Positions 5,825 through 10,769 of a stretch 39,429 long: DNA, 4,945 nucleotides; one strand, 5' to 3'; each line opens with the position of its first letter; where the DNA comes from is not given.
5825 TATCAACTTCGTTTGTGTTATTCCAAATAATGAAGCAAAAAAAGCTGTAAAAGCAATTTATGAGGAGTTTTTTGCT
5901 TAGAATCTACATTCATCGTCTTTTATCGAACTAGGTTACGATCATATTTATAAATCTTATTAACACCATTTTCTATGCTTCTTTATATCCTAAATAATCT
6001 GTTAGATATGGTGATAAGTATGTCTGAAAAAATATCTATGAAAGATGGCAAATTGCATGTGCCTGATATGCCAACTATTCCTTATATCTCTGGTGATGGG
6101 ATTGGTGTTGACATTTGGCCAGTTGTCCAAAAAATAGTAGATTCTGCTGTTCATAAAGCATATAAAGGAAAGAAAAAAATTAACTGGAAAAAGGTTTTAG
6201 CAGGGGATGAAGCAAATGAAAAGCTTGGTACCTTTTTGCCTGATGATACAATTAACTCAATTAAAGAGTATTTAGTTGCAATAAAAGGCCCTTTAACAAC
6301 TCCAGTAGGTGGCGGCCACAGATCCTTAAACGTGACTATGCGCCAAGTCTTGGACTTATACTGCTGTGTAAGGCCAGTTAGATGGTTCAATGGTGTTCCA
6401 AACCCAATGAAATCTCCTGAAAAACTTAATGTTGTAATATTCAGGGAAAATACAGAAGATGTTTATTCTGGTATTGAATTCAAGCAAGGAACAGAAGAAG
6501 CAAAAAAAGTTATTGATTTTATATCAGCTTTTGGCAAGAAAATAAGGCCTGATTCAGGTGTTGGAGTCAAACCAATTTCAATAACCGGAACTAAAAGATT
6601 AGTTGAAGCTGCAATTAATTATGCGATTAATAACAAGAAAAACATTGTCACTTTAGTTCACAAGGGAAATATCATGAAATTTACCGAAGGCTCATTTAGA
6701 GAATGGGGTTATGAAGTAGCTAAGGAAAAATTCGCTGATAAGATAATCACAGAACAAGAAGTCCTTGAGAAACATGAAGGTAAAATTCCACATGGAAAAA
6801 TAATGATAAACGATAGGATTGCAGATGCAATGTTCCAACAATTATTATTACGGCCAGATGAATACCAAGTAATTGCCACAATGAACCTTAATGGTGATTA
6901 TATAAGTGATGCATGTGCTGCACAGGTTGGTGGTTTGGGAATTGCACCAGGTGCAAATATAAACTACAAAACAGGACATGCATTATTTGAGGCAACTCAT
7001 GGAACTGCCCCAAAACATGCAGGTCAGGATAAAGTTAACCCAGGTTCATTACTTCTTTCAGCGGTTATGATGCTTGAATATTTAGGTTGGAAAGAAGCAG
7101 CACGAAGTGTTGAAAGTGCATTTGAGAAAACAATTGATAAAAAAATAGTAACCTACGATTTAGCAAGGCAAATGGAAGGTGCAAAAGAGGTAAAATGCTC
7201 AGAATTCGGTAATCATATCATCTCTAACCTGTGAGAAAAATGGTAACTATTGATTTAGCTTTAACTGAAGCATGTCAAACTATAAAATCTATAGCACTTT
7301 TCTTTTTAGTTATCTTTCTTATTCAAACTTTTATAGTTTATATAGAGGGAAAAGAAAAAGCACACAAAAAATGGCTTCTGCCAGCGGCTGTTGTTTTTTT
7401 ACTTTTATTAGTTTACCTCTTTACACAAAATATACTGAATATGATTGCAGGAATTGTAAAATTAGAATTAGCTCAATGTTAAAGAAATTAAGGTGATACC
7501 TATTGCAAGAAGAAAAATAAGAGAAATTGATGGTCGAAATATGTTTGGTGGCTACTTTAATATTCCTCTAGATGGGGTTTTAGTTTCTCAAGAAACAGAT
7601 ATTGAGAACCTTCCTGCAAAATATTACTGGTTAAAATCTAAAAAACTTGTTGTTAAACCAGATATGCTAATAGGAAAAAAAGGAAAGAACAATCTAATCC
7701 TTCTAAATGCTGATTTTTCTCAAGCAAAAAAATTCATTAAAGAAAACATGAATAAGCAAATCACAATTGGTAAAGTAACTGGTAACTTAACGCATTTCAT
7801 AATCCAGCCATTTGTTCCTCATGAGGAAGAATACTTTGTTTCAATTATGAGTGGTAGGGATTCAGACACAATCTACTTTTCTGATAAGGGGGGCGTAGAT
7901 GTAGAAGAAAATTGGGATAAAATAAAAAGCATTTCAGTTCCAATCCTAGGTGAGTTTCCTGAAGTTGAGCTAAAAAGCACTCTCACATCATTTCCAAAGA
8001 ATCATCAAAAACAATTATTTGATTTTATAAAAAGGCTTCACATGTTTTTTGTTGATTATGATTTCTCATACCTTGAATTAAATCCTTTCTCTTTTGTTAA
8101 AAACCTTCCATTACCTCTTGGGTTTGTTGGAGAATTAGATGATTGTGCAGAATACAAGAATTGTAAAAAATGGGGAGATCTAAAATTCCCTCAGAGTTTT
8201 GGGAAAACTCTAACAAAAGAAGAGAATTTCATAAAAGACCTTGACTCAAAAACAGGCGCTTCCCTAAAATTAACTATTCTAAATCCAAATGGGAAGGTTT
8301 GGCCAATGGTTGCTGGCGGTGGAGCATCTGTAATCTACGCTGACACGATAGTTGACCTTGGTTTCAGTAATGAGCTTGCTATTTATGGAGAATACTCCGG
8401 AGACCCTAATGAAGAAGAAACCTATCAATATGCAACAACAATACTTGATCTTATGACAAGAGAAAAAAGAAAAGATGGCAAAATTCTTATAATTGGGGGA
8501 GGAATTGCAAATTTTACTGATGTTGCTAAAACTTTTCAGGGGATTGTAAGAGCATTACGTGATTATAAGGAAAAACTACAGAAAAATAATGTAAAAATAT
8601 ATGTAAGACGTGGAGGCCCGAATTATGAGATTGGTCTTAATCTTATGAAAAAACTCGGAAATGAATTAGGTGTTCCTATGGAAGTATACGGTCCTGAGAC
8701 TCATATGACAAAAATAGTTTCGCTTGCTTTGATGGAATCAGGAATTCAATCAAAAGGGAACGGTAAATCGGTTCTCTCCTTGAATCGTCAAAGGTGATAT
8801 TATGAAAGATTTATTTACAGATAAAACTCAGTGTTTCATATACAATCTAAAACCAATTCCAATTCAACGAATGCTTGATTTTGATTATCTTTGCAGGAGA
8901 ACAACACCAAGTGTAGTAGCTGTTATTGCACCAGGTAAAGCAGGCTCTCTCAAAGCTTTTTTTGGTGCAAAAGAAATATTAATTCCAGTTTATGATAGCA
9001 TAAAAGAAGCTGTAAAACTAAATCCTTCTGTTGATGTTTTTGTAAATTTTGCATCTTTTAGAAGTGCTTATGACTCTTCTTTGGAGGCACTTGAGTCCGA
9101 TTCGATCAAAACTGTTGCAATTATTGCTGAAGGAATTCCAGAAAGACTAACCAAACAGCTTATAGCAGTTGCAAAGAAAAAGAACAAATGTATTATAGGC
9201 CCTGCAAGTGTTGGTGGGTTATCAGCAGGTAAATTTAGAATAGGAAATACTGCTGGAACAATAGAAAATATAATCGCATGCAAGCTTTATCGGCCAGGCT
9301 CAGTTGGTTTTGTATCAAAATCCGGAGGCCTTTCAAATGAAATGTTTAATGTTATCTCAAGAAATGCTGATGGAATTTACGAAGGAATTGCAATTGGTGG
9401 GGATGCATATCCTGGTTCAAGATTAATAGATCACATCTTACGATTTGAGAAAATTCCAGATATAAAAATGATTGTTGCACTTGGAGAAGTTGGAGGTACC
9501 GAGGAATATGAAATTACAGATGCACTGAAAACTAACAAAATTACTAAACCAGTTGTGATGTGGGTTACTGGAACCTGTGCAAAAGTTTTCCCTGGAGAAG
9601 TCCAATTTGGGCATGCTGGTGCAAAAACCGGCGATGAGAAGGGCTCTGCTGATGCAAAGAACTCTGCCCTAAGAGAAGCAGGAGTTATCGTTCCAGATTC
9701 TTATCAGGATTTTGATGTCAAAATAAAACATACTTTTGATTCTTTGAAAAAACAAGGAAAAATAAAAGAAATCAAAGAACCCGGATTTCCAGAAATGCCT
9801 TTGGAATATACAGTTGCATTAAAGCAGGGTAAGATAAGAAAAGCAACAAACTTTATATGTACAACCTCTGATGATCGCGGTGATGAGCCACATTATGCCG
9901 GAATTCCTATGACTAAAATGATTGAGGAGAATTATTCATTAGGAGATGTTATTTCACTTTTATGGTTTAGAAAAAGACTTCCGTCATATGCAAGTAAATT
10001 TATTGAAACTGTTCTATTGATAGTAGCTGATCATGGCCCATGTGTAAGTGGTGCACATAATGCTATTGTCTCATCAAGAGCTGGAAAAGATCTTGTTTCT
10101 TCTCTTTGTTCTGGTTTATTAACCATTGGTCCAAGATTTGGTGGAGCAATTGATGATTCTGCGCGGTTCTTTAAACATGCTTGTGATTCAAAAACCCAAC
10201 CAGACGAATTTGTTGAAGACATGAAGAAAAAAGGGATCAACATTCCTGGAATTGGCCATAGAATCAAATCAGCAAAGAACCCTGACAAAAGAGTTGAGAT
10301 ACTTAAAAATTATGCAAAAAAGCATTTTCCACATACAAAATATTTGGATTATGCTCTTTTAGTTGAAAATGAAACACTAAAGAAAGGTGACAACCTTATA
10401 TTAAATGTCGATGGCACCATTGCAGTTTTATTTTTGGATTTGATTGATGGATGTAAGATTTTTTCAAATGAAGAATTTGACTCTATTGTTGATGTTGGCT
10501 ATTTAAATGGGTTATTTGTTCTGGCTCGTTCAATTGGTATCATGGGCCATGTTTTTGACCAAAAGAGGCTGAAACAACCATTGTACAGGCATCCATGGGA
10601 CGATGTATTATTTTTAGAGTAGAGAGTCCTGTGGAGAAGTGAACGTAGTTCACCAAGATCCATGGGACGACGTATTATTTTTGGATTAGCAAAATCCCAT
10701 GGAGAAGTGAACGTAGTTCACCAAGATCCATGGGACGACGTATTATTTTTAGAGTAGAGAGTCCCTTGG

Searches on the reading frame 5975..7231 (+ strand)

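Call 54: search_protein_families(library=pfam, proteins=[window:5975-7231:+], max_evalue=0.001)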
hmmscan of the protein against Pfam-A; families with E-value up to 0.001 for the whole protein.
window:5975-7231:+ (419 aa): 1 family
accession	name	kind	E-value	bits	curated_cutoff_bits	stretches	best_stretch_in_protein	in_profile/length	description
PF00180.25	Iso_dh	-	2.7e-95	320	27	1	35-415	2-348/348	Isocitrate/isopropylmalate dehydrogenase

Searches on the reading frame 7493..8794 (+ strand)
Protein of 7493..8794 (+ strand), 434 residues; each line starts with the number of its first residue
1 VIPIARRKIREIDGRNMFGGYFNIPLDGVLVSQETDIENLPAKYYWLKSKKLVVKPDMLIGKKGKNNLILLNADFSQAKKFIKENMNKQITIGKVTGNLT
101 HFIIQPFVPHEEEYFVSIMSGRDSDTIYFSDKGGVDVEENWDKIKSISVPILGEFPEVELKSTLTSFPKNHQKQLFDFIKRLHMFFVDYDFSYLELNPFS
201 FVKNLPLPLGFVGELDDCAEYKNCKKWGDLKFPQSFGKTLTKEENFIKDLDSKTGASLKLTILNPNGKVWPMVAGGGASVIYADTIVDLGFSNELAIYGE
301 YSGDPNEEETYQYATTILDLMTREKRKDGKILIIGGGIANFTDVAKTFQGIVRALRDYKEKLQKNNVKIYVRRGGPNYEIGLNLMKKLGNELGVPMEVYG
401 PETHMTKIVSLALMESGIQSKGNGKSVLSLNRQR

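Call 54: search_protein_families(library=pfam, proteins=[window:7493-8794:+], max_evalue=0.001)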
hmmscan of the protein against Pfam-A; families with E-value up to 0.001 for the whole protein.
window:7493-8794:+ (434 aa): 3 families
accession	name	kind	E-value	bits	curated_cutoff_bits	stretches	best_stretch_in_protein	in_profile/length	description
PF16114.10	Citrate_bind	-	2e-87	291.7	26.8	1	239-414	2-176/177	ATP citrate lyase citrate-binding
PF24948.1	Citrate_synth_N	-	6.9e-67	225.6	83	1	6-227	2-232/232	ATP-citrate synthase ATP-grasp domain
PF08442.15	ATP-grasp_2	-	7.6e-15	55.5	29.5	1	37-200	27-201/202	ATP-grasp domain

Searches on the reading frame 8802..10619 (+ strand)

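Call 54: search_protein_families(library=pfam, proteins=[window:8802-10619:+], max_evalue=0.001)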
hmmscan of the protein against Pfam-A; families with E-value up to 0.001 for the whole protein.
window:8802-10619:+ (606 aa): 4 families
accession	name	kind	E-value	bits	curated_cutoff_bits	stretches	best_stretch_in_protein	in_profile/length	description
PF00285.26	Citrate_synt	-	5.4e-22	78.8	27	1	398-596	167-355/357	Citrate synthase, C-terminal domain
PF00549.24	Ligase_CoA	-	5.7e-18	65.7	24.5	1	171-296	1-128/128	CoA-ligase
PF13607.11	Succ_CoA_lig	-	8.3e-06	26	27.4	1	165-304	1-131/138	Succinyl-CoA ligase like flavodoxin domain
PF02629.25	CoA_binding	-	4.1e-05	24.7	22.3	1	8-111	3-97/97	CoA binding domain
